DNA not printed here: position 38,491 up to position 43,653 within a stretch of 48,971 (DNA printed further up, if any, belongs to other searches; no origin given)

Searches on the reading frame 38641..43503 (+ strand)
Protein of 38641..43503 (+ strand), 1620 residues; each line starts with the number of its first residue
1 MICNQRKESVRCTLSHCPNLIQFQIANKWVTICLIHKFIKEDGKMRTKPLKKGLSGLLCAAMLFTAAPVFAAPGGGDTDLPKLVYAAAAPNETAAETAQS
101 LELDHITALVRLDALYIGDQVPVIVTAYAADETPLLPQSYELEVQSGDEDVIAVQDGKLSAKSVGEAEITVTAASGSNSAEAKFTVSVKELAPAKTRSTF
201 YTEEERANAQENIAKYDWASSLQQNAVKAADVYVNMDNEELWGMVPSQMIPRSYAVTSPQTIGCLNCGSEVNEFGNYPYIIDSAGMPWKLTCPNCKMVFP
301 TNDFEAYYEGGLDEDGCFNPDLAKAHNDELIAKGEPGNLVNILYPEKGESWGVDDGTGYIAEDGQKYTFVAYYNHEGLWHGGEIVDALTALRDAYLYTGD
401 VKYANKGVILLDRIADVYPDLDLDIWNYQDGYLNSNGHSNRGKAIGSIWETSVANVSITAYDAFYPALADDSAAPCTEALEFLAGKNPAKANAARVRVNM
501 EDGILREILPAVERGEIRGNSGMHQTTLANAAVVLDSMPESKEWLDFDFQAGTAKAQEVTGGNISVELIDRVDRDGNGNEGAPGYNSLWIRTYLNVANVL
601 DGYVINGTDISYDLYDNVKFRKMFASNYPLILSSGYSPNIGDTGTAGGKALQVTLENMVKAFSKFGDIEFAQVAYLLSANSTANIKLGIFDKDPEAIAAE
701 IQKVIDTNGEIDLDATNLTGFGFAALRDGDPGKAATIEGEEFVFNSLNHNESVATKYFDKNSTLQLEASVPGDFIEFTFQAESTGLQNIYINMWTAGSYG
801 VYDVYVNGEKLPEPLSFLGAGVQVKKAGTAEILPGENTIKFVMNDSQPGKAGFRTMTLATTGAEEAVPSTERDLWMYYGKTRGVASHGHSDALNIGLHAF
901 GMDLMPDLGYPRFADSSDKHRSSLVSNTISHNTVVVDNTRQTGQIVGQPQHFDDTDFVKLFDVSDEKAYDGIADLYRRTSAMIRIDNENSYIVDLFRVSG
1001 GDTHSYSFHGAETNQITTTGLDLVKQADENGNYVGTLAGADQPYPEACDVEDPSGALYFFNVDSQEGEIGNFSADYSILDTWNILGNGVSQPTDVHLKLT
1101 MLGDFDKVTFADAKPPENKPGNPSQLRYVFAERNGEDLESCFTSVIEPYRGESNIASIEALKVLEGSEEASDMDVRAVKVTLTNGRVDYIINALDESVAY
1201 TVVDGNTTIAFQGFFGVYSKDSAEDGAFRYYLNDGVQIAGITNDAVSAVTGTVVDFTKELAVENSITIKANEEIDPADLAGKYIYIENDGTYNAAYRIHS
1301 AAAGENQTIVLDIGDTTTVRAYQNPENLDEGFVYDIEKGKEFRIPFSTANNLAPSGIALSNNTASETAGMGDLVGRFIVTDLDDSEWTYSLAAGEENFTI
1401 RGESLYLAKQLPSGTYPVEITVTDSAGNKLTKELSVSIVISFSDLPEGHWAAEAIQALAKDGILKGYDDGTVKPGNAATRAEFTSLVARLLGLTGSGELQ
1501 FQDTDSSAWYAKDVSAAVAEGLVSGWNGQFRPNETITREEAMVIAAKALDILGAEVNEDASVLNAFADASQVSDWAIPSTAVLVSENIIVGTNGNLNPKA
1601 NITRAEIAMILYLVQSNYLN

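Call 9: search_protein_families(library=pfam, proteins=[window:38641-43503:+], max_evalue=0.01)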
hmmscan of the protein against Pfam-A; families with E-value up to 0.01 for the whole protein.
window:38641-43503:+ (1620 aa): 3 families
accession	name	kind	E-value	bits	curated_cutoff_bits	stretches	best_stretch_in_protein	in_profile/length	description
PF00395.25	SLH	-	8.5e-35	118.9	20.8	3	1441-1483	1-43/44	S-layer homology domain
PF07940.18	Hepar_II_III_C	-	7.6e-11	42.4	24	1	883-1024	35-170/237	Heparinase II/III-like, C-terminal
PF19077.6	Big_13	-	0.0042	18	27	0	1406-1438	67-100/102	Bacterial Ig-like domain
